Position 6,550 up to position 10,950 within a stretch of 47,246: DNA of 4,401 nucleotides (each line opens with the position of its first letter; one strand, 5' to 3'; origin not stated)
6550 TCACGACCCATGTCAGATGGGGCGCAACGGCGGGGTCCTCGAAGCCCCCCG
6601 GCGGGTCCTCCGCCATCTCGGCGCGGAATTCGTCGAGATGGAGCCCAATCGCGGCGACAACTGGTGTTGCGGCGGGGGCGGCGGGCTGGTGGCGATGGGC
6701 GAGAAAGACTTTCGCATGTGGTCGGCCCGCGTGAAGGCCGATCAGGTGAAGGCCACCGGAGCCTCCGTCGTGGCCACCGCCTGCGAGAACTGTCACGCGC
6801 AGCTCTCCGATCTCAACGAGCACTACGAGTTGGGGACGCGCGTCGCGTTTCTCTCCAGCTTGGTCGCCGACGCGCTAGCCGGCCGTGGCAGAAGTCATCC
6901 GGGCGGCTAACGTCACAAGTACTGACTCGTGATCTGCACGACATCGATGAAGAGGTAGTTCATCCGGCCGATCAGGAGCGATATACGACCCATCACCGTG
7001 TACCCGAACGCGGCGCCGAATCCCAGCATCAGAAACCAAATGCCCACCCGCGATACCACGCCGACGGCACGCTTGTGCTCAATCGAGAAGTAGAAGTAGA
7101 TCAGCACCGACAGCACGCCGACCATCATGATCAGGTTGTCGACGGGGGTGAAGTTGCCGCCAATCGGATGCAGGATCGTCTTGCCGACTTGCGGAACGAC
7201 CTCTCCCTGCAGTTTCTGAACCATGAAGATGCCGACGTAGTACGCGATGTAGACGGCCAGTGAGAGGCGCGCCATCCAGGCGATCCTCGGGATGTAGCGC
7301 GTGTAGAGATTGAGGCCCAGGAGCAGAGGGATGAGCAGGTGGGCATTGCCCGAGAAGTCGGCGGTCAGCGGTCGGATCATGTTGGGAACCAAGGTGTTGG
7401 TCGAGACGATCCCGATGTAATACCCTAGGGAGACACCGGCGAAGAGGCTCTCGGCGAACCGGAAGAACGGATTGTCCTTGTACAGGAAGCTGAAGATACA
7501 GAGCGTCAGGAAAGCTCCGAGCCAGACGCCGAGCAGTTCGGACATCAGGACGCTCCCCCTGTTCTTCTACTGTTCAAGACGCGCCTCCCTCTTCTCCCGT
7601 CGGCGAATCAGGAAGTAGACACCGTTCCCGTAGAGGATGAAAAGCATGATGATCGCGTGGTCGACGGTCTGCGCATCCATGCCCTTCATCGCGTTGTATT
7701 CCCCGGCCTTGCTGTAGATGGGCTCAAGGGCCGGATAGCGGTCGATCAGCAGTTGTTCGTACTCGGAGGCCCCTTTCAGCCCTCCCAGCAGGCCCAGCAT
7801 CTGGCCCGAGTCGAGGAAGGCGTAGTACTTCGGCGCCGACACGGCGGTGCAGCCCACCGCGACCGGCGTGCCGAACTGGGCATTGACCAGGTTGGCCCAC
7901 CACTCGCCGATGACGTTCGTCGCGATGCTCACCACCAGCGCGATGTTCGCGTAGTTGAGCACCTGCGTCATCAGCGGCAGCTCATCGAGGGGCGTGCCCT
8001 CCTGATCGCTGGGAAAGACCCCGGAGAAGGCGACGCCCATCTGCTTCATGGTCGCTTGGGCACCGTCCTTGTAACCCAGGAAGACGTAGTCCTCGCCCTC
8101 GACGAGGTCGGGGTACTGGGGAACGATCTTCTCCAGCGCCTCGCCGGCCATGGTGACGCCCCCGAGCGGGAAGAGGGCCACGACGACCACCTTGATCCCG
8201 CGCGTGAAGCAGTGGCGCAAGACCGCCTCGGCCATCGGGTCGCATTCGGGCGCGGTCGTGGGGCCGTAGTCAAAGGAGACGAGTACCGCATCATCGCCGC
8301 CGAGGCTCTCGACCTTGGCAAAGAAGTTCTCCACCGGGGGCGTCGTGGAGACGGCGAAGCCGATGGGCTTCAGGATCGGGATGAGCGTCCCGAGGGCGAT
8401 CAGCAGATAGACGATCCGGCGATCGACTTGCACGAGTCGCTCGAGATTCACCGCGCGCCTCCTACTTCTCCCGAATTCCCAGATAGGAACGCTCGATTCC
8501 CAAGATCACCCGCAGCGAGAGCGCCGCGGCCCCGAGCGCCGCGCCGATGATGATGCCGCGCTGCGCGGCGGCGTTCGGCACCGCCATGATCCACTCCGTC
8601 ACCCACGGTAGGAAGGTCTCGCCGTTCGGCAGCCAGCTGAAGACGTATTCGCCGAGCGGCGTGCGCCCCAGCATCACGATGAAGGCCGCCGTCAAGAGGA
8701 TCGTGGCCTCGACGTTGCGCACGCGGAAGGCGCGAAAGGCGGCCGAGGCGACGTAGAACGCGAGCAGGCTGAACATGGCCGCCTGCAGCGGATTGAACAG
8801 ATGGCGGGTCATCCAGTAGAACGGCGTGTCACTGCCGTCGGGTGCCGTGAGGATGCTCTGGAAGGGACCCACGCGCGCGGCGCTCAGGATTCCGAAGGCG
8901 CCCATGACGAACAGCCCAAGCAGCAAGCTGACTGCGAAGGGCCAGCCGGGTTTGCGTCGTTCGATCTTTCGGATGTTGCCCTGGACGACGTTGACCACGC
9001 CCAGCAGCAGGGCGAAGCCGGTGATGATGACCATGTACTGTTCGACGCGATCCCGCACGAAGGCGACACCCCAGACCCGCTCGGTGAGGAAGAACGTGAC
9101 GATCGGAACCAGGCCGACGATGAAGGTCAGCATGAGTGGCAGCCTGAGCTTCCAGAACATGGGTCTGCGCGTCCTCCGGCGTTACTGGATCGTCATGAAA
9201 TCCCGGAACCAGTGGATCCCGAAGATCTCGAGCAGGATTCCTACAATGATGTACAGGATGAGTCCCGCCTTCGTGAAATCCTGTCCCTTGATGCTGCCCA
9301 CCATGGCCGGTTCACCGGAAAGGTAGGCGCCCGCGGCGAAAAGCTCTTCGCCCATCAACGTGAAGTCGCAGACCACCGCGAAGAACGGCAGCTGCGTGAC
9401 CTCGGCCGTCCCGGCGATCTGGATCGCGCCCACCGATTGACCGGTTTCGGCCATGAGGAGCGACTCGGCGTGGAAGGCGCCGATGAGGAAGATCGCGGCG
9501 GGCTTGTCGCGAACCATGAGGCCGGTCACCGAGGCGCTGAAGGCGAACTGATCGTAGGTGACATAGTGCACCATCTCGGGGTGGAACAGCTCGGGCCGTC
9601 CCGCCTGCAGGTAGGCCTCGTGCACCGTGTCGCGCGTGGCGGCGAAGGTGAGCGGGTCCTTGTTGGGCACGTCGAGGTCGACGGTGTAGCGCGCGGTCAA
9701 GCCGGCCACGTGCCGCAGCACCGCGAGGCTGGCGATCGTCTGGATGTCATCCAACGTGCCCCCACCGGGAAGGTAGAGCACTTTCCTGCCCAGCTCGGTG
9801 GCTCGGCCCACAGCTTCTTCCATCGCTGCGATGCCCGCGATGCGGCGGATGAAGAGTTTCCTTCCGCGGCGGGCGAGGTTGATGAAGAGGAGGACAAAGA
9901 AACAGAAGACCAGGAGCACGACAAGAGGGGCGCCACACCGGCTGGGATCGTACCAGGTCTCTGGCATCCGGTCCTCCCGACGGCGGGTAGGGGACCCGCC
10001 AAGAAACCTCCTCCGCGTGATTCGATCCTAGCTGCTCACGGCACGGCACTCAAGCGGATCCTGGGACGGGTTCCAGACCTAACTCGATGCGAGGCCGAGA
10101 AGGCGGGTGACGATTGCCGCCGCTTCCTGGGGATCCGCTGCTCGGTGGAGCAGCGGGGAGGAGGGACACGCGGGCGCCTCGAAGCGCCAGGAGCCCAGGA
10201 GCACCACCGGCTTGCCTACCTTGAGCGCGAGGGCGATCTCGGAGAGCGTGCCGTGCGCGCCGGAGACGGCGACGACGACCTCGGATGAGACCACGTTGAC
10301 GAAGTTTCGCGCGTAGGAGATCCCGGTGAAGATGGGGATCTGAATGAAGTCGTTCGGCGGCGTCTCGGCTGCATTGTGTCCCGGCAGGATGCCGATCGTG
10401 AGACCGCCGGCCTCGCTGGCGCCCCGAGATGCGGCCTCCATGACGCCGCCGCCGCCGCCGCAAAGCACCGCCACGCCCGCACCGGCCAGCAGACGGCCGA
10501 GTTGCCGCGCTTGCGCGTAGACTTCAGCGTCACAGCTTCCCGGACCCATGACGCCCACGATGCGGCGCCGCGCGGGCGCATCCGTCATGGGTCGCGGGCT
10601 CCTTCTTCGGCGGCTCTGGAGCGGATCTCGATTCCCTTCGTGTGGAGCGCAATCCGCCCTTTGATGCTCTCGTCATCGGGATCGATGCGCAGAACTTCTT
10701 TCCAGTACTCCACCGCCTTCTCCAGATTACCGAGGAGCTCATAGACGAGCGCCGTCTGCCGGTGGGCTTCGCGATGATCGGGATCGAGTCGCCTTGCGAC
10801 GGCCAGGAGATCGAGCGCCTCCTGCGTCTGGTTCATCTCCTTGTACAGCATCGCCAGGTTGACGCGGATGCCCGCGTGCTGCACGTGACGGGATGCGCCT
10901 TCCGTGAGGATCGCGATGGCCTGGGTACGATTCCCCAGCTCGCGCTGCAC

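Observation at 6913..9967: Tightly coupled four-gene membrane-protein module with no family I can name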

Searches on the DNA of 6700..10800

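Call 94: search_rna_families(source=window, start=6700, end=10800, threshold=evalue, max_evalue=1)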
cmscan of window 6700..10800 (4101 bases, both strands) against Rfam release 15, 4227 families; matches with E-value up to 1: 0.
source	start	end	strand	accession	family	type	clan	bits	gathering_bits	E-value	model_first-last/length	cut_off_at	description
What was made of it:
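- Tried and rejected: None (call 94).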

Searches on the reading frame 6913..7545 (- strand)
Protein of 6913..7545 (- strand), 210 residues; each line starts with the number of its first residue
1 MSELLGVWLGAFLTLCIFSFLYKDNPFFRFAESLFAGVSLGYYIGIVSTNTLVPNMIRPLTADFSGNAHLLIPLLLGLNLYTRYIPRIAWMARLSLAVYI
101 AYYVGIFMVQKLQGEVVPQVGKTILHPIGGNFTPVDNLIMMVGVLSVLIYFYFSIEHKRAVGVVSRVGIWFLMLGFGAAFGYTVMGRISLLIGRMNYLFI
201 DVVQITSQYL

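Call 3: search_protein_families(library=pfam, proteins=[window:6913-7545:-], max_evalue=1)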
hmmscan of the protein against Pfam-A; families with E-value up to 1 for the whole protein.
window:6913-7545:- (210 aa): 0 families

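Call 4: search_protein_families(library=ncbifam, proteins=[window:6913-7545:-], max_evalue=1)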
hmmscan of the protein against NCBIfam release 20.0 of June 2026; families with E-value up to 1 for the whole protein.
window:6913-7545:- (210 aa): 1 family
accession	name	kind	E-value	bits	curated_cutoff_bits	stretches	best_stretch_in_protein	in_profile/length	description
NF042915.1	MAB_1171c_fam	subfamily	0.027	13.5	100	1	69-195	75-197/362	MAB_1171c family putative transporter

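Call 59: search_protein_families(library=pfam, alignment_id=A5, max_evalue=1)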
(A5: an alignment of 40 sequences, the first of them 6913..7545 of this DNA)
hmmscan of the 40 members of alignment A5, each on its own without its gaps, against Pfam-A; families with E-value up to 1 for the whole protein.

A. member 1, window:6913-7545:- (210 aa): 0 families

B. families by the number of members that match (of 40 scanned): 12 families
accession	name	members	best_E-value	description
PF06781.17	CrgA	5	0.052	Cell division protein CrgA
PF15099.11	PIRT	3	0.015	Phosphoinositide-interacting protein family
PF18898.5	DUF5654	1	0.034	Family of unknown function (DUF5654)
PF09546.15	Spore_III_AE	1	0.037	Stage III sporulation protein AE (spore_III_AE)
PF10225.14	NEMP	1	0.047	NEMP family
PF16935.10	Hol_Tox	1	0.3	Putative Holin-like Toxin (Hol-Tox)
PF17370.7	DUF5392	1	0.3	Family of unknown function (DUF5392)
PF09108.16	Xol-1_N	1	0.37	Switch protein XOL-1, N-terminal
PF24380.1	DUF7536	1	0.41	Family of unknown function (DUF7536)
PF12488.13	DUF3704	1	0.65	Protein of unknown function (DUF3704)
PF11833.13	CPP1-like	1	0.72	Protein CHAPERONE-LIKE PROTEIN OF POR1-like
PF17638.7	UL42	1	0.73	HCMV UL42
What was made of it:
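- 6913..7545 (-): Gene D, 210 aa. Polytopic subunit with about 6 TM (4 strong, 2 weaker), probably N-out with cytoplasmic loops 1, 3 and 5. Conserved YKDNPF, YFFFS and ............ motifs. No known family. No family hit in 40 members (call 59).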

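Call 60: search_solved_structures(query=A5, max_evalue=10)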
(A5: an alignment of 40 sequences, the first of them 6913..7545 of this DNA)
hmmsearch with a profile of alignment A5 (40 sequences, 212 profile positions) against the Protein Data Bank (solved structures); distinct sequences matched with E-value up to 10: 1.
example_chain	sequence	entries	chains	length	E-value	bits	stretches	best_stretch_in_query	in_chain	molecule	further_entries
6el2_A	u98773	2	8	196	0.73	12.7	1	119-163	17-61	Transcriptional regulator TetR family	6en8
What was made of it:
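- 6913..7545 (-): PDB profile search gave one chance-level hit only (6el2_A, E 0.73) (call 60).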
